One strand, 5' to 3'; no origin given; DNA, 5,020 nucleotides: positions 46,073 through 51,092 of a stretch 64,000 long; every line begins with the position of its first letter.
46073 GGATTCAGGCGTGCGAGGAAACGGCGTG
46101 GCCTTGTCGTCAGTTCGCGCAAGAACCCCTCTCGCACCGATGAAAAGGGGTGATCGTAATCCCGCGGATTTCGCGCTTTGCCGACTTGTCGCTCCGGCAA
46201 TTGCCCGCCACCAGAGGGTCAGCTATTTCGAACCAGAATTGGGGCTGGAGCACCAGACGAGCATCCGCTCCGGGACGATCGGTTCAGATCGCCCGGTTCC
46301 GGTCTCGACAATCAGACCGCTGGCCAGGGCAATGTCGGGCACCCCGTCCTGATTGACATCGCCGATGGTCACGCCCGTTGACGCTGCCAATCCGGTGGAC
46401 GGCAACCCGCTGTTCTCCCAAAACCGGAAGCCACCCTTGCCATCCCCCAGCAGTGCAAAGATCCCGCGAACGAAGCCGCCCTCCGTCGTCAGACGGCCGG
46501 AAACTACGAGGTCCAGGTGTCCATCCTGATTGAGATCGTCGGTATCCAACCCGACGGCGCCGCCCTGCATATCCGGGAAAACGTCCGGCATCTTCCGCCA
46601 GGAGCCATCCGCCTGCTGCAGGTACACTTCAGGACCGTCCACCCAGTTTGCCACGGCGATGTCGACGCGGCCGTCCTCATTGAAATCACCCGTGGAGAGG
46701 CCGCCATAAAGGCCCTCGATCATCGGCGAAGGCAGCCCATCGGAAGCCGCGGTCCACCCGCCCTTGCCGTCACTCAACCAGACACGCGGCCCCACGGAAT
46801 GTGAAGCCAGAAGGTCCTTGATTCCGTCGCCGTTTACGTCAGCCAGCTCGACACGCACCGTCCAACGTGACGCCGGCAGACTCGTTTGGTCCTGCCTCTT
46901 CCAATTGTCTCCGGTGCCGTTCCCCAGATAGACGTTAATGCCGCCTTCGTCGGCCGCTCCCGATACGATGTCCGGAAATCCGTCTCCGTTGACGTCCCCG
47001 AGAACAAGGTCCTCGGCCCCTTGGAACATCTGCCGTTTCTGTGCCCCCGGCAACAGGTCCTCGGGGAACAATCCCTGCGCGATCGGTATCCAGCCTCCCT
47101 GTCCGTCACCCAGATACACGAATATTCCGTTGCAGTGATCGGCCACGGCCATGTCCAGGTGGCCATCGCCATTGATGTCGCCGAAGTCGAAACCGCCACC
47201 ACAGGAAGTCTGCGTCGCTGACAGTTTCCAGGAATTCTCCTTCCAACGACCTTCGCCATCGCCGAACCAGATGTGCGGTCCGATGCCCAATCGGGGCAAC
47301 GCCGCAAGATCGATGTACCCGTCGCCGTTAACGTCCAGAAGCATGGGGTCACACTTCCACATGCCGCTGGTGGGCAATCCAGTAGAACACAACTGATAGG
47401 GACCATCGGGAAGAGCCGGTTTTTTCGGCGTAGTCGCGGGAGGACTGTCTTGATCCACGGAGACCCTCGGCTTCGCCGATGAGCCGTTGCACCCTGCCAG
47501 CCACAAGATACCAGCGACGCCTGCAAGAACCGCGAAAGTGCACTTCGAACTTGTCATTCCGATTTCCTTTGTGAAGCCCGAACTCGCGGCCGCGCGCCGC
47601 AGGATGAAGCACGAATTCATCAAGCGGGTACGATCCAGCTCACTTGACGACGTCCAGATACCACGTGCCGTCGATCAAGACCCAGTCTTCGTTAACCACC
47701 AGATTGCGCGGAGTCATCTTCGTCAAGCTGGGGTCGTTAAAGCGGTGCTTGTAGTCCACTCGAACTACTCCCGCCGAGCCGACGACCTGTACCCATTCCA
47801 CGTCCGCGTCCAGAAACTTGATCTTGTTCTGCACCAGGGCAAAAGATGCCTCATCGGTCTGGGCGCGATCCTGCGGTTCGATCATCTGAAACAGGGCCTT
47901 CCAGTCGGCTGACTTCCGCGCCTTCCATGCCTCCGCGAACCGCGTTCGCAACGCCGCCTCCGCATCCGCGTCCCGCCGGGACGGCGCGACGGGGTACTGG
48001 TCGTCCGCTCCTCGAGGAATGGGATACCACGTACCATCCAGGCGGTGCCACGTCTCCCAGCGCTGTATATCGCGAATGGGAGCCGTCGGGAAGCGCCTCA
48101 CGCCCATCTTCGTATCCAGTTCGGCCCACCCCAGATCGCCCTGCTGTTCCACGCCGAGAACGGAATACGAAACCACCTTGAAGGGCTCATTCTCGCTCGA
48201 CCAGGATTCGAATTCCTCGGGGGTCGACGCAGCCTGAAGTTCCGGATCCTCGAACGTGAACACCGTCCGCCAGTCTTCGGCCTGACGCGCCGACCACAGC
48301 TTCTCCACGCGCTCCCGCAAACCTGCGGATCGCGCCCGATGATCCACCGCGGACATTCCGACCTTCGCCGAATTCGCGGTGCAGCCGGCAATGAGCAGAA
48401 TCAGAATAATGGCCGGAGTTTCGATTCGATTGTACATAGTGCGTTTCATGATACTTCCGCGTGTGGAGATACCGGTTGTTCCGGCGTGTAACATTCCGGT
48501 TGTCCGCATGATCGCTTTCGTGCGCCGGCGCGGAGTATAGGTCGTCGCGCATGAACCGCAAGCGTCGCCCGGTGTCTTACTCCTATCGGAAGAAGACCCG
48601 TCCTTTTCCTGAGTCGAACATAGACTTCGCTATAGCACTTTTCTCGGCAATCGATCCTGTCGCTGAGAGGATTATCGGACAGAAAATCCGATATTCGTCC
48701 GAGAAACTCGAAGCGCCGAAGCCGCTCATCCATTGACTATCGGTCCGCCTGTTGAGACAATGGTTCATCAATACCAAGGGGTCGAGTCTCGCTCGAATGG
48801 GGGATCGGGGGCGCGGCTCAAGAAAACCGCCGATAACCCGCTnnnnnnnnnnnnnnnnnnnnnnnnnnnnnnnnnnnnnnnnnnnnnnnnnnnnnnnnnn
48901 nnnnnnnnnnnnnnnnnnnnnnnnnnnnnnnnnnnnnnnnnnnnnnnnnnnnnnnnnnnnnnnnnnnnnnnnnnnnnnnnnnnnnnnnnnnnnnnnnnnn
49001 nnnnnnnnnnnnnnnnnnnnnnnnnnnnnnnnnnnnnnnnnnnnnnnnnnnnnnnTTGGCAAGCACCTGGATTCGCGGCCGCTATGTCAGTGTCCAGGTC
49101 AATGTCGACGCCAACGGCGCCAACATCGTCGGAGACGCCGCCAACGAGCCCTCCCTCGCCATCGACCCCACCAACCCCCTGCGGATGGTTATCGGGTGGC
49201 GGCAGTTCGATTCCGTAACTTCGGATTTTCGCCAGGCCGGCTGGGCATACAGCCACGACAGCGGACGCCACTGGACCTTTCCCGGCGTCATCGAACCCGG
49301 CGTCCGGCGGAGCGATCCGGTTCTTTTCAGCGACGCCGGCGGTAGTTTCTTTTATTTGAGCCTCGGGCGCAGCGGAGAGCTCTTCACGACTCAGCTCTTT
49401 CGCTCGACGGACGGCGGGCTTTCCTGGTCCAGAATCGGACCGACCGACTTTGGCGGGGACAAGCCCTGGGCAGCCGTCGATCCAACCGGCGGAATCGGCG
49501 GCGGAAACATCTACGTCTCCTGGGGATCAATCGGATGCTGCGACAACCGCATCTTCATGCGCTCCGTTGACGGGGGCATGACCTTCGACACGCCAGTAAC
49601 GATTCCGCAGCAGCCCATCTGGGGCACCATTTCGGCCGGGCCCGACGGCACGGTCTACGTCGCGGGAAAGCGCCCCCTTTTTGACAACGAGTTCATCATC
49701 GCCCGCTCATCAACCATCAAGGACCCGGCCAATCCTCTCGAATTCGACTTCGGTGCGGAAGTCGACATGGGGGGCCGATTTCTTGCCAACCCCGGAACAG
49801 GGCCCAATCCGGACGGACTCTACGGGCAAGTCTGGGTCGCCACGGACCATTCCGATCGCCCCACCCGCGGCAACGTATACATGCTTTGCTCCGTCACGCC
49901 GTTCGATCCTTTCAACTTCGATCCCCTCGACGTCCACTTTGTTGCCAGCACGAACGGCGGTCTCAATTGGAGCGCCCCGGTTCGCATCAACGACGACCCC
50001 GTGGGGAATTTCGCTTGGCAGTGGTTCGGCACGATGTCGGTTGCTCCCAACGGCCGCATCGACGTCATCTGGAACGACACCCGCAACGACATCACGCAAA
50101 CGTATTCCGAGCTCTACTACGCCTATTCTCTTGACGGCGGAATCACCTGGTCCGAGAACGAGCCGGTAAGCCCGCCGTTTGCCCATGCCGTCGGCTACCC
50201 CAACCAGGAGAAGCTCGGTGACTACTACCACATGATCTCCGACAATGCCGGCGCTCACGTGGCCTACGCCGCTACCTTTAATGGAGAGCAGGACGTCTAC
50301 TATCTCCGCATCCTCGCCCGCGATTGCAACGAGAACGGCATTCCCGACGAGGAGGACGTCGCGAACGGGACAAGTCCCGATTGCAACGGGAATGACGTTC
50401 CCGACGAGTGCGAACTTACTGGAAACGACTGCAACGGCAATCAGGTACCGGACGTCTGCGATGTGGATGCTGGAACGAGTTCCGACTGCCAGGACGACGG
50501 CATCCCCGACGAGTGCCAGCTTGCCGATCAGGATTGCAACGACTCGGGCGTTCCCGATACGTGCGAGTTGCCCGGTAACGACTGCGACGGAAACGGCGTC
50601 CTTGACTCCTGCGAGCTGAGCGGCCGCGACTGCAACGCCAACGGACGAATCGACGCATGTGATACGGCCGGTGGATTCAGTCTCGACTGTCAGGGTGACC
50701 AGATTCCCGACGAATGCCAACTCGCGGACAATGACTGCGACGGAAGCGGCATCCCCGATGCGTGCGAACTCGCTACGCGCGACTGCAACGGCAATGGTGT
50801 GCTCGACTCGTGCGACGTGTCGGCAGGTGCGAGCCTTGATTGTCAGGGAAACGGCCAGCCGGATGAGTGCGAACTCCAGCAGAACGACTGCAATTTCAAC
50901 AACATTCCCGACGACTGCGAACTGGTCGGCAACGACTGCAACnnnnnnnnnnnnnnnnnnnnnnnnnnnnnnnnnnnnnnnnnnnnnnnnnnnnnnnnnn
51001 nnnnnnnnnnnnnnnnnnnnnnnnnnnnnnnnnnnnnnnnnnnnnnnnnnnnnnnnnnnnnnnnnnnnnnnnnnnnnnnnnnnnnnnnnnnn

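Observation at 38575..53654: Clustered exported proteins built from Ca2+-loop modules, with cohesin-like and dockerin-like parts: candidate non-cellulosomal surface assembly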

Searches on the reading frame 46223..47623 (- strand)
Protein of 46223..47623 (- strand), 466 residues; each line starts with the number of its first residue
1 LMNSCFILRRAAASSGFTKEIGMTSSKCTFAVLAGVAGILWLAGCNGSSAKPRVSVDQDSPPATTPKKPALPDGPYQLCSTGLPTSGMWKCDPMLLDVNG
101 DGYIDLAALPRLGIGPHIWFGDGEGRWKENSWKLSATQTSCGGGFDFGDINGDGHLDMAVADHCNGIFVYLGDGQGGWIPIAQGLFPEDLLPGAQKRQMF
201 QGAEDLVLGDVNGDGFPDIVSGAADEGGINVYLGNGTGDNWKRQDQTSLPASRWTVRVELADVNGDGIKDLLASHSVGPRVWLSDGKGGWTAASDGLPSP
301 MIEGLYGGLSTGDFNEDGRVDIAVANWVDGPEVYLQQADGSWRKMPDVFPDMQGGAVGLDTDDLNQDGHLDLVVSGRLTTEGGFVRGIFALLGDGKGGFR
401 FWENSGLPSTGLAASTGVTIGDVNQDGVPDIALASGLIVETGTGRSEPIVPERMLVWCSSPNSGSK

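Call 3: search_protein_families(library=pfam, proteins=[window:46223-47623:-], max_evalue=0.01)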
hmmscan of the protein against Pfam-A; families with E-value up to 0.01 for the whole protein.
window:46223-47623:- (466 aa): 4 families
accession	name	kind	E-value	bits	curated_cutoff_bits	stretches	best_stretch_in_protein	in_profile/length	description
PF13517.12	FG-GAP_3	-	3.5e-51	172.1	26.9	6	210-272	1-60/61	FG-GAP-like repeat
PF01839.29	FG-GAP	-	1.5e-19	69.8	22.1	3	206-232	5-27/37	FG-GAP repeat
PF16743.10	PliI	-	0.00015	21.9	27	0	360-386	63-89/123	Periplasmic lysozyme inhibitor of I-type lysozyme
PF12256.14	TcdB_toxin_midN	-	0.002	17.9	24.8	0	248-275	20-47/181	Insecticide toxin TcdB middle/N-terminal region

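Call 4: search_protein_families(library=ncbifam, proteins=[window:46223-47623:-], max_evalue=0.01)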
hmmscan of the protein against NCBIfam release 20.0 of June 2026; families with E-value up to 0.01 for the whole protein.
window:46223-47623:- (466 aa): 1 family
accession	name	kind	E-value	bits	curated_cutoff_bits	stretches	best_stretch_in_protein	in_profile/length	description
NF047539.1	XAC2610_fam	domain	4.4e-15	55.9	35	0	146-166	2-22/89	XAC2610-related protein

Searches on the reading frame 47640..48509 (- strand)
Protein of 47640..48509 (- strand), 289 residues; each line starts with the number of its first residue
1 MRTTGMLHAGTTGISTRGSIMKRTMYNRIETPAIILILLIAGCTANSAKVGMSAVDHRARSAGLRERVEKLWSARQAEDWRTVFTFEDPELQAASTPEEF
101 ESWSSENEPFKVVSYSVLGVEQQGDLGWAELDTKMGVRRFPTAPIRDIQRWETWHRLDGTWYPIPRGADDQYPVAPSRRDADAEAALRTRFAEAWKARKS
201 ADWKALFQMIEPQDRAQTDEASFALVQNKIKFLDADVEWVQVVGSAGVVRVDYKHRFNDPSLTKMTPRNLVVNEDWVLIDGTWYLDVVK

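Call 3: search_protein_families(library=pfam, proteins=[window:47640-48509:-], max_evalue=0.01)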
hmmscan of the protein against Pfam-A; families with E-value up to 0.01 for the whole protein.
window:47640-48509:- (289 aa): 0 families

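Call 4: search_protein_families(library=ncbifam, proteins=[window:47640-48509:-], max_evalue=0.01)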
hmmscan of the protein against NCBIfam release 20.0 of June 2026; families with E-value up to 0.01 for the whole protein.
window:47640-48509:- (289 aa): 0 families

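Call 62: search_protein_families(library=padloc, proteins=[window:47640-48509:-], max_evalue=0.01)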
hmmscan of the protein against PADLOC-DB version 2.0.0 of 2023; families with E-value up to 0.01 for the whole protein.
window:47640-48509:- (289 aa): 0 families

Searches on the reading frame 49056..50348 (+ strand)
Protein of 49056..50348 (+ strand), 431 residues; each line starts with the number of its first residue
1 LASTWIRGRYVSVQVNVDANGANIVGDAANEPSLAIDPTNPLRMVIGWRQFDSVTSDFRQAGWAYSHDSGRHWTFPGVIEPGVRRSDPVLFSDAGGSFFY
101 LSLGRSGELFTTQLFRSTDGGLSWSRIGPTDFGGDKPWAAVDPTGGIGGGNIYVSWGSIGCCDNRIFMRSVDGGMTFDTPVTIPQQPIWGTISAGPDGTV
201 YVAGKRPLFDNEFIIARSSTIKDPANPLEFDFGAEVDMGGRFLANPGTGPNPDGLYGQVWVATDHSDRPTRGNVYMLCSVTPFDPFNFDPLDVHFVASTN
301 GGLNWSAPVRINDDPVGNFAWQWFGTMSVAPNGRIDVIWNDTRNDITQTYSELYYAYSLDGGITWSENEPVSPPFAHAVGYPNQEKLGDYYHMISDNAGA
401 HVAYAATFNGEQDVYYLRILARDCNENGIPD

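Call 51: find_related_loci(query=window:49056-50348:+, collection=metagenome_contigs, flank=10000)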
Query seq(431 aa) (431 aa) in metagenome_contigs; peptide patterns used: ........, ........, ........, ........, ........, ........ (x = any residue, [..] = any of these).
600 stretches matched a pattern (row limit reached: there are more); 496 encode a relative of the query (tblastn E <= 1e-3); the best 80 are kept; 79 distinct loci.
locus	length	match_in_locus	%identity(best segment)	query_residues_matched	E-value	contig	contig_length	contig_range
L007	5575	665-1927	61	7-431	2e-172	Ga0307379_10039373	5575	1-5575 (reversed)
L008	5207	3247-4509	61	7-431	1e-171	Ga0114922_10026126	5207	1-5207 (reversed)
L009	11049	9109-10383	61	2-431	6e-167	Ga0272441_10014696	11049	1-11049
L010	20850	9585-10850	60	2-431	3e-160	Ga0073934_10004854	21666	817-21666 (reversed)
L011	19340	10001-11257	57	9-431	1e-158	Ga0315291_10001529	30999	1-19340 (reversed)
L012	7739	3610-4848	60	5-428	1e-157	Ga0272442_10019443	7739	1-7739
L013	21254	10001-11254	59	2-431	7e-154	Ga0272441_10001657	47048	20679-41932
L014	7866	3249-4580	58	2-431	1e-151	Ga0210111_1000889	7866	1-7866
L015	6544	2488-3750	57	2-431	2e-151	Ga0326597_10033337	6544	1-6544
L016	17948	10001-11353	55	2-431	1e-150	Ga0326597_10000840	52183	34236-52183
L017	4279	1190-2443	58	8-431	6e-154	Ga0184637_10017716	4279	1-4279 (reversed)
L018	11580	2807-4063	58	8-431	5e-149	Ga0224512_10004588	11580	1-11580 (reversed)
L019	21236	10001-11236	57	7-431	2e-147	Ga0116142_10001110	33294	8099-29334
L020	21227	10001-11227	56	8-428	1e-146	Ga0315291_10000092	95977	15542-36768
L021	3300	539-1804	55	2-431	9e-152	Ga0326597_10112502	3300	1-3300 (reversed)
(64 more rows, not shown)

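Call 60: search_solved_structures(query=window:49056-50348:+, max_evalue=1)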
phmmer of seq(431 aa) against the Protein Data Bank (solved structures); distinct sequences matched with E-value up to 1: 0.

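Call 84: search_solved_structures(query=A6, max_evalue=1)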
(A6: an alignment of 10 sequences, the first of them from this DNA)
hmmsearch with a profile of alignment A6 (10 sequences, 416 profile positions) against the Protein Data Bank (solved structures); distinct sequences matched with E-value up to 1: 42.
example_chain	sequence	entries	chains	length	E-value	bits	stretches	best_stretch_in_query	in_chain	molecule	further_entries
8feb_A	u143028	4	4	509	5.1e-09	38.6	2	279-356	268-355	Sialidase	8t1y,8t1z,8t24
8t26_A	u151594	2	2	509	5.2e-09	38.6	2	279-356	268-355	Sialidase, putative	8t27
8gn6_C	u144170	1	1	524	1.4e-08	37.2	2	279-361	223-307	Sialidase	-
8gn6_A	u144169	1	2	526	1.4e-08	37.2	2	279-361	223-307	Sialidase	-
9db6_A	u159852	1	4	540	5.8e-06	28.6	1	280-311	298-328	BNR/Asp-box repeat protein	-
6mnj_A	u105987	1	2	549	7e-06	28.3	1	269-304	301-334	Hz136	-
8um0_A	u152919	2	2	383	2.2e-05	26.7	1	274-365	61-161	Sialidase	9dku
4fj6_A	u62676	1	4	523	2.3e-05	26.6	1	279-310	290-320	glycoside hydrolase family 33, candidate sialidase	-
8ub5_A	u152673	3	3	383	3e-05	26.2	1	274-365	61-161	Sialidase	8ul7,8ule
4bbw_A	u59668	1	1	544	3.6e-05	26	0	282-310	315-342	SIALIDASE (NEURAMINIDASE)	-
4q6k_A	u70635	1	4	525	0.00022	23.4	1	281-311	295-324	BNR/Asp-box repeat protein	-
7qxo_A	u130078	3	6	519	0.00094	21.3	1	278-364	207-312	BNR/Asp-box repeat protein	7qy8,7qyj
7qy9_A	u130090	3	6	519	0.001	21.2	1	278-363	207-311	BNR/Asp-box repeat protein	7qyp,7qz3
2ya4_A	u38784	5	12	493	0.0017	20.5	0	330-365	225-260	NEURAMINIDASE A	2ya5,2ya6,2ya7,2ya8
5kky_A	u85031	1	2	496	0.0017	20.4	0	330-365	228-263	Sialidase A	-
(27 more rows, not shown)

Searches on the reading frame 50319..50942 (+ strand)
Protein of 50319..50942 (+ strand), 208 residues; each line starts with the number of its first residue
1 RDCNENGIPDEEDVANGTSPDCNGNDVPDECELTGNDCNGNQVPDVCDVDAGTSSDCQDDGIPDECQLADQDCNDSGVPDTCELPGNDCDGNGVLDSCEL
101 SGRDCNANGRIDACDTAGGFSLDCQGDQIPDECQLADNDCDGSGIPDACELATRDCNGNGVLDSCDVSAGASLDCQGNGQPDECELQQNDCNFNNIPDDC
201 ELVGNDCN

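Call 6: search_protein_families(library=pfam, proteins=[window:50319-50942:+], max_evalue=10)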
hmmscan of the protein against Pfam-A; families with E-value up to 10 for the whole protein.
seq(208 aa): 2 families
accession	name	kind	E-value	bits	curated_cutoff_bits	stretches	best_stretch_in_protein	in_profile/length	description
PF13405.12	EF-hand_6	-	0.78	10.1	25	0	88-100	10-22/30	EF-hand domain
PF00036.39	EF-hand_1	-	1.6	8.9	25.4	0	88-100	10-22/29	EF hand domain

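Call 18: search_protein_families(library=ncbifam, proteins=[window:50319-50942:+], max_evalue=10)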
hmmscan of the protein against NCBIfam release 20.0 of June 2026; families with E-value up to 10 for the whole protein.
seq(208 aa): 0 families
